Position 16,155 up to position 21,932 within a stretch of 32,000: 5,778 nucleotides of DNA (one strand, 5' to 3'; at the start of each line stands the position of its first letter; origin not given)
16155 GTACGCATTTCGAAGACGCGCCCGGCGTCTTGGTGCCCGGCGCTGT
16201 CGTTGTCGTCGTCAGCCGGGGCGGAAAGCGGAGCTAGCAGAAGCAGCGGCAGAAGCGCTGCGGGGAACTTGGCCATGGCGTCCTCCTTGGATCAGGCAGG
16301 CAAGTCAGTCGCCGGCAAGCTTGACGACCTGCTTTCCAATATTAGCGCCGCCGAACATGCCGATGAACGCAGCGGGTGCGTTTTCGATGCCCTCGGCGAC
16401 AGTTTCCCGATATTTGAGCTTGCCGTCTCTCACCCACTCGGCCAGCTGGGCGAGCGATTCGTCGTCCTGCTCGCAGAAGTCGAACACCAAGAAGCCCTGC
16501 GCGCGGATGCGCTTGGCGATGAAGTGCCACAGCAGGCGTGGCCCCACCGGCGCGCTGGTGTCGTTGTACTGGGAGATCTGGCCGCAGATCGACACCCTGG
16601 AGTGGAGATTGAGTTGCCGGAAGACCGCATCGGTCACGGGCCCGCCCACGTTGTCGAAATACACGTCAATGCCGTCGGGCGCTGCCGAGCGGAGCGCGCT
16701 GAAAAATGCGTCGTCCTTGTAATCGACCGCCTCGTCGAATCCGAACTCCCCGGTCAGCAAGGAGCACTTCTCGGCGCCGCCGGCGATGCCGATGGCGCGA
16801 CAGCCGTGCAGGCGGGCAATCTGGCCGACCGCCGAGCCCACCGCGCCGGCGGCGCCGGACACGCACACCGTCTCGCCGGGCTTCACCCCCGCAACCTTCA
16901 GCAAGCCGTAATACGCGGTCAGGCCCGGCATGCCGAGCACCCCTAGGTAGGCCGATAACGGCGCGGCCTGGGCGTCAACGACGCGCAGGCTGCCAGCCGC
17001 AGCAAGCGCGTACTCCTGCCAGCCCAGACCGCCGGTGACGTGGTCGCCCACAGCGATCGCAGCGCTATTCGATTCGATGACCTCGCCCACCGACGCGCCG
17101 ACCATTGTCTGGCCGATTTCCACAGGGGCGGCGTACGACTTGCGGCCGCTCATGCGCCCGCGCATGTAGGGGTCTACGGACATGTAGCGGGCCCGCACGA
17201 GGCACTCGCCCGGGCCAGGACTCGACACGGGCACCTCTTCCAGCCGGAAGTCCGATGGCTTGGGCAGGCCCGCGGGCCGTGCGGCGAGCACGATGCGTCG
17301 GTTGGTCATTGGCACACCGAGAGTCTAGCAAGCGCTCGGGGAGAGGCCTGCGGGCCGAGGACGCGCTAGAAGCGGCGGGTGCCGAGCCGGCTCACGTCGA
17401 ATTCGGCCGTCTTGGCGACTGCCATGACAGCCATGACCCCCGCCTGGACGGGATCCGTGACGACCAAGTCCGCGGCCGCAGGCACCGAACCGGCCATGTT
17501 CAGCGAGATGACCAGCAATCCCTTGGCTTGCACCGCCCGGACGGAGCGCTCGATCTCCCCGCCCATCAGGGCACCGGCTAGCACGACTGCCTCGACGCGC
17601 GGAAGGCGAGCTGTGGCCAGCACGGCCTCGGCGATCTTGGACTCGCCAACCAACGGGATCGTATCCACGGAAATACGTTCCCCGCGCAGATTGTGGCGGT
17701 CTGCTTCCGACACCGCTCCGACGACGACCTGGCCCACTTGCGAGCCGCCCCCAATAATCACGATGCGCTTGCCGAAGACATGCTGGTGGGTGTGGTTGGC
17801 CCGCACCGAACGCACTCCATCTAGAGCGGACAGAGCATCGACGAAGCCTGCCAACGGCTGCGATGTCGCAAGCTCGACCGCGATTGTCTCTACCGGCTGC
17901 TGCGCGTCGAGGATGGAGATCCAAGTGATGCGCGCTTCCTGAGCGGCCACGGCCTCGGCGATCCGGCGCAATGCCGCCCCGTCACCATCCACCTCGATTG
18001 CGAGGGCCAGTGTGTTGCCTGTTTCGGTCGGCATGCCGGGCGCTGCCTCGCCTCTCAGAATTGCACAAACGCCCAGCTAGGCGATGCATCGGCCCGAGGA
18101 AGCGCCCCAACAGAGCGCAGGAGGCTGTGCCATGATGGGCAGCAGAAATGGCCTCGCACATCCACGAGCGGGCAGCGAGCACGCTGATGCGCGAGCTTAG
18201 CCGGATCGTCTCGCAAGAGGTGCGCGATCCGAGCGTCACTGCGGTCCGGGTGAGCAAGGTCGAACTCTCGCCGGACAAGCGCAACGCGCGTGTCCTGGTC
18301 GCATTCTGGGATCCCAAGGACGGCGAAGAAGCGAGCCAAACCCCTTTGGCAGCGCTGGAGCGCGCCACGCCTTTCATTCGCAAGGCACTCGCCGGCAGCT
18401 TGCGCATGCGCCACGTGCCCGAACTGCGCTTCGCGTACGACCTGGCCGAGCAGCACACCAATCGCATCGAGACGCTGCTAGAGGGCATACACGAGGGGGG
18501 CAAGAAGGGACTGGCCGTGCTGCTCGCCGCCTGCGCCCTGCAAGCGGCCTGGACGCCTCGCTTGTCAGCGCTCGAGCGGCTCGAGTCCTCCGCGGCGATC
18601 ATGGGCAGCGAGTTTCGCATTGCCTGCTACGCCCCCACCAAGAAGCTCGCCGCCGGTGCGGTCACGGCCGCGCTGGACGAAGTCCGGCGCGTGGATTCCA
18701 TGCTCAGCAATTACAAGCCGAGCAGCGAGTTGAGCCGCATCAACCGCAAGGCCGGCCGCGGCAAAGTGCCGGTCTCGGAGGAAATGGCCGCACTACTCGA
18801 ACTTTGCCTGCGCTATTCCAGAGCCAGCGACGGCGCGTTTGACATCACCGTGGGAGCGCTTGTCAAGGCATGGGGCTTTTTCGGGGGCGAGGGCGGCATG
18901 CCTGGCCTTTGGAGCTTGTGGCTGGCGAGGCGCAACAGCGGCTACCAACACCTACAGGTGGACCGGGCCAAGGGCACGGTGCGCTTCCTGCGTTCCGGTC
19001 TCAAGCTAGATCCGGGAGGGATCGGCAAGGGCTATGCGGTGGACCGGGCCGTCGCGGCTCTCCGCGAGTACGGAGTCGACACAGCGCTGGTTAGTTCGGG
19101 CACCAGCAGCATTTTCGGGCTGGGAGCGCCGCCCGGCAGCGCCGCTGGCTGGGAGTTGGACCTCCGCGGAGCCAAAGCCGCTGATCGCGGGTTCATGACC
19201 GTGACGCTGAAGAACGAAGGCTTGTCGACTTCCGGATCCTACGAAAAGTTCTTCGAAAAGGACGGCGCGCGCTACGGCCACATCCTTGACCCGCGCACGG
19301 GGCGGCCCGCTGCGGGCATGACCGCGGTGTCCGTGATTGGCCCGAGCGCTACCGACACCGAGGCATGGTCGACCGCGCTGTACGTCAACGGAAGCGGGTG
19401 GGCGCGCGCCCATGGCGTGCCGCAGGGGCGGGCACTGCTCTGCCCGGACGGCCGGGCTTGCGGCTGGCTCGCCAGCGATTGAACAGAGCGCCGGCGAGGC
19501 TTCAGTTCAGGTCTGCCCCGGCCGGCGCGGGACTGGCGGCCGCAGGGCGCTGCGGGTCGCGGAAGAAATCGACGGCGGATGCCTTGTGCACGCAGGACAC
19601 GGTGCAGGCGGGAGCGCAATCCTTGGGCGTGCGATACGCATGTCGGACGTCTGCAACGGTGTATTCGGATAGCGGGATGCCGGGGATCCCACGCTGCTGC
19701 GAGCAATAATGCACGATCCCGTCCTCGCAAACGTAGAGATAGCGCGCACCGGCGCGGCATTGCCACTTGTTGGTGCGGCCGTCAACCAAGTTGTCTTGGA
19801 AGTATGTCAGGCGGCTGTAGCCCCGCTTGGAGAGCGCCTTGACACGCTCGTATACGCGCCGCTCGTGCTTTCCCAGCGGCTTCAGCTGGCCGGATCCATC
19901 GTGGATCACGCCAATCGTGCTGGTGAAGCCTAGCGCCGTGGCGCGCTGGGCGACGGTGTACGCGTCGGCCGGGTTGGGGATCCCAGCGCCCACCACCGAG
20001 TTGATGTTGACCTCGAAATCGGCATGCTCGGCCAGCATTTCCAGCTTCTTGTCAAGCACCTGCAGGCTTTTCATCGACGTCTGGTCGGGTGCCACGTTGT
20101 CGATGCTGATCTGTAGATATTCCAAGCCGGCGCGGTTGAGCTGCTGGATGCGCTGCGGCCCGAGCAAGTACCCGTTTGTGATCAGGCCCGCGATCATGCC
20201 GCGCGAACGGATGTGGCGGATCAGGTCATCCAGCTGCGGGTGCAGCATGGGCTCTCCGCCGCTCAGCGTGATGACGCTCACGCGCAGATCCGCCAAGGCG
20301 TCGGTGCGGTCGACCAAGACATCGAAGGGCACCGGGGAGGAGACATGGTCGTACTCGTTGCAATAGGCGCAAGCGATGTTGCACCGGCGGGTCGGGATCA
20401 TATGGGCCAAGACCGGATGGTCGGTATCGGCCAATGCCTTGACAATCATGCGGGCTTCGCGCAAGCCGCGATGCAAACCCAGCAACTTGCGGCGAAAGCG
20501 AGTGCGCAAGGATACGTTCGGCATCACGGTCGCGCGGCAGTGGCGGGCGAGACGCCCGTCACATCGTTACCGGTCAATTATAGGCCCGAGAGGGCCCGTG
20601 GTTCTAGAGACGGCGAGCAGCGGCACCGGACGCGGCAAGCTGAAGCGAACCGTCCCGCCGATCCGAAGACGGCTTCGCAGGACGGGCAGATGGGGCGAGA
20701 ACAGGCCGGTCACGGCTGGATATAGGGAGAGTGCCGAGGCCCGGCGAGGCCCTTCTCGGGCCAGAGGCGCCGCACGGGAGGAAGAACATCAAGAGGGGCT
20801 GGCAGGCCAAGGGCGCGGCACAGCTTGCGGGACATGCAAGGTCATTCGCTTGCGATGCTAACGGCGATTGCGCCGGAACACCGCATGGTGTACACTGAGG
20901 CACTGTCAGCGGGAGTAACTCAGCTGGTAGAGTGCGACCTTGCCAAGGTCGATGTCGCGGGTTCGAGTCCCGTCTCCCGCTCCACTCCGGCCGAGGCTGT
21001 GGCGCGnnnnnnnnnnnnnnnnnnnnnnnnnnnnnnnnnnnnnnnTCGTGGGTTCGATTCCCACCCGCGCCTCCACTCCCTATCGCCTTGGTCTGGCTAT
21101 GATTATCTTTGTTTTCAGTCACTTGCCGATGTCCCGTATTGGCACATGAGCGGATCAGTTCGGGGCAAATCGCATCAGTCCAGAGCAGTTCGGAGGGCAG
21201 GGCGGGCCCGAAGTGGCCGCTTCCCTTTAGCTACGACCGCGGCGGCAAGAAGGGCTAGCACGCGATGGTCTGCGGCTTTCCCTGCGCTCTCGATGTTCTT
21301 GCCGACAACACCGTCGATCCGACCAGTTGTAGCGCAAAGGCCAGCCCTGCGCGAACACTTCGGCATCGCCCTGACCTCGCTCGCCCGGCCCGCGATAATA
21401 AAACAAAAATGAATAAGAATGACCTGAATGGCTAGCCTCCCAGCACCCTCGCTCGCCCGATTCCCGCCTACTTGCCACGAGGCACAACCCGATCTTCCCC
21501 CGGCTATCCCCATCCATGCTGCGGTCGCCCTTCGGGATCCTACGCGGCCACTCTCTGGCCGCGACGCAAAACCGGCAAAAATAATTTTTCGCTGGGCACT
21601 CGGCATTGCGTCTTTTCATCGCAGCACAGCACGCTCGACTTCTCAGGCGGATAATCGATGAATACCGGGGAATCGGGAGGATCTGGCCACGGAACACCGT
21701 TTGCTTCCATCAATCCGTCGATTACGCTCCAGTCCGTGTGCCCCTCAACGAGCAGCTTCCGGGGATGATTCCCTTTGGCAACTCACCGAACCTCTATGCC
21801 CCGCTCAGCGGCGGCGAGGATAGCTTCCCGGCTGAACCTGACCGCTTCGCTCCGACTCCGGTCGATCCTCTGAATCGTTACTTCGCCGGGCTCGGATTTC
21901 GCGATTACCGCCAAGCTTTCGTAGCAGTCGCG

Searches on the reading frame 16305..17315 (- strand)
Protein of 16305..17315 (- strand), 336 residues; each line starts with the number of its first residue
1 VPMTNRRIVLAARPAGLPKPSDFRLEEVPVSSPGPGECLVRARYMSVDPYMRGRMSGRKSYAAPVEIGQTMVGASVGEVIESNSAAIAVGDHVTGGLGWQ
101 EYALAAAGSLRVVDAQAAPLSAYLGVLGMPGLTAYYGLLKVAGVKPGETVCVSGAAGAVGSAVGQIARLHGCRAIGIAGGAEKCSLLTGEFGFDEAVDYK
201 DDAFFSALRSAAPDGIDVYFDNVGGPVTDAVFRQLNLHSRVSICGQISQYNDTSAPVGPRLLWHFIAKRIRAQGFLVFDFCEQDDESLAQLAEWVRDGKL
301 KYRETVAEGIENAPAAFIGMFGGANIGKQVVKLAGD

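Call 13: search_protein_families(library=pfam, proteins=[window:16305-17315:-])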
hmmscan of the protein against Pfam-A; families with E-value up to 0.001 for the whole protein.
window:16305-17315:- (336 aa): 3 families
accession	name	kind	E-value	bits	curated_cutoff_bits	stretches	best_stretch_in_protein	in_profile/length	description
PF16884.10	ADH_N_2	-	8.4e-39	132.3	31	1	6-111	1-106/108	N-terminal domain of oxidoreductase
PF00107.32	ADH_zinc_N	-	4.6e-15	56.2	31.8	1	158-285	1-117/129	Zinc-binding dehydrogenase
PF13602.12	ADH_zinc_N_2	-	1e-12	49.6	27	1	192-331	2-134/134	Zinc-binding dehydrogenase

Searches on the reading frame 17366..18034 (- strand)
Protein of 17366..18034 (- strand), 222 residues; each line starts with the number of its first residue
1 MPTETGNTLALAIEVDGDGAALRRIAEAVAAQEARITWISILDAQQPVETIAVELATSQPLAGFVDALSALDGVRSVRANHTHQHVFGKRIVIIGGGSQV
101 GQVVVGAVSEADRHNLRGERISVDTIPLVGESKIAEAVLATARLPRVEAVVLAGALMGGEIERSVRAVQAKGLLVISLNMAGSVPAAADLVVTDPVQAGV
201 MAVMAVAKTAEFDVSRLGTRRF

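Call 13: search_protein_families(library=pfam, proteins=[window:17366-18034:-])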
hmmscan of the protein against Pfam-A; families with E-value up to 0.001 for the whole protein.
window:17366-18034:- (222 aa): 1 family
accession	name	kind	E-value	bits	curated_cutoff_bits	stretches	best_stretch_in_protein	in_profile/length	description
PF18462.6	DUF5612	-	2.1e-63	212.8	25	1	82-219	3-141/143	Domain of unknown function (DUF5612)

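Call 19: find_encoding_contigs(protein=window:17366-18034:-, flank=10000, max_places=6)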
Protein window:17366-18034:- (222 aa): no gene with exactly this product is on record in the collection.

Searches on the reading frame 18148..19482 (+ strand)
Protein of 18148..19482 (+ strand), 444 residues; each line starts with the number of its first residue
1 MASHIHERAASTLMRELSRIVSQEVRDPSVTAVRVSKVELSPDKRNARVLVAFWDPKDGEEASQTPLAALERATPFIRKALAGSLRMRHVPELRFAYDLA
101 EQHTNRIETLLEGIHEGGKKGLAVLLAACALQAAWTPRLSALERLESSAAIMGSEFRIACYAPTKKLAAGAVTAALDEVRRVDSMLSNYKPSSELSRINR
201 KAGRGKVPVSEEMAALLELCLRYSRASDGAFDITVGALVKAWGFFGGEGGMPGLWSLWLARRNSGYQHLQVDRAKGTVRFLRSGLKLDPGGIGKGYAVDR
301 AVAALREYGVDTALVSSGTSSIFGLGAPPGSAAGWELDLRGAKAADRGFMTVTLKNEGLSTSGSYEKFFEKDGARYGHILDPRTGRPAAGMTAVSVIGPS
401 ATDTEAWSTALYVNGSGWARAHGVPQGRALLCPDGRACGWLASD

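Call 13: search_protein_families(library=pfam, proteins=[window:18148-19482:+])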
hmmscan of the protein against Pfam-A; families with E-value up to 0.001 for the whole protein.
window:18148-19482:+ (444 aa): 2 families
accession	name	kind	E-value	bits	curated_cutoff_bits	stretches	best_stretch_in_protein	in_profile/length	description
PF02424.20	ApbE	-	1.4e-67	228.4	25.6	1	152-416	1-248/266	ApbE family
PF02033.23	RBFA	-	6.9e-24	84.6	34.7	1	7-111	3-105/105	Ribosome-binding factor A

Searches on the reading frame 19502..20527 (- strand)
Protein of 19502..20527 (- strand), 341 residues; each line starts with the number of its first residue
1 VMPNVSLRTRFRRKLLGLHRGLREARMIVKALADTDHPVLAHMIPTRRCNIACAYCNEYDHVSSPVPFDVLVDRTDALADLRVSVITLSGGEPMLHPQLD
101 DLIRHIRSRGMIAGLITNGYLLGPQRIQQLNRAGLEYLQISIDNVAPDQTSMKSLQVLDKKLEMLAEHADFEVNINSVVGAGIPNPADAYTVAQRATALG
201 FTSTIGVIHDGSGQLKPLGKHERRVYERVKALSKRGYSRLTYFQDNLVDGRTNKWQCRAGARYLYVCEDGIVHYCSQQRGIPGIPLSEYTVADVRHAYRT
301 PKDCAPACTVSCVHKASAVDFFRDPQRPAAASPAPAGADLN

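Call 13: search_protein_families(library=pfam, proteins=[window:19502-20527:-])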
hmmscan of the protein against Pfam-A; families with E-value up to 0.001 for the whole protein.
window:19502-20527:- (341 aa): 2 families
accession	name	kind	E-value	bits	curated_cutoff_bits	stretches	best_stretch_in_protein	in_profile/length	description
PF04055.27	Radical_SAM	-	8e-18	65.6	29.5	1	43-158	1-116/166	Radical SAM superfamily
PF13353.11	Fer4_12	-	1.9e-05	25.4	22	1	48-144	14-115/137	4Fe-4S single cluster domain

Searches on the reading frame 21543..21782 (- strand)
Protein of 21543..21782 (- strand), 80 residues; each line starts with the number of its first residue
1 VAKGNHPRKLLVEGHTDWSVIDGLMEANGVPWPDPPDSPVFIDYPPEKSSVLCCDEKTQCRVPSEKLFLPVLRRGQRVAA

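Call 72: search_protein_families(library=padloc, proteins=[window:21543-21782:-], max_evalue=0.01)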
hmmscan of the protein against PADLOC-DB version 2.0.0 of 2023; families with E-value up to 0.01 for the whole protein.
seq(80 aa): 1 family
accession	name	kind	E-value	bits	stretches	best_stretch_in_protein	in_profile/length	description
PDLC04624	PDC-M38B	-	0.00057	17.6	1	7-32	13-38/220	-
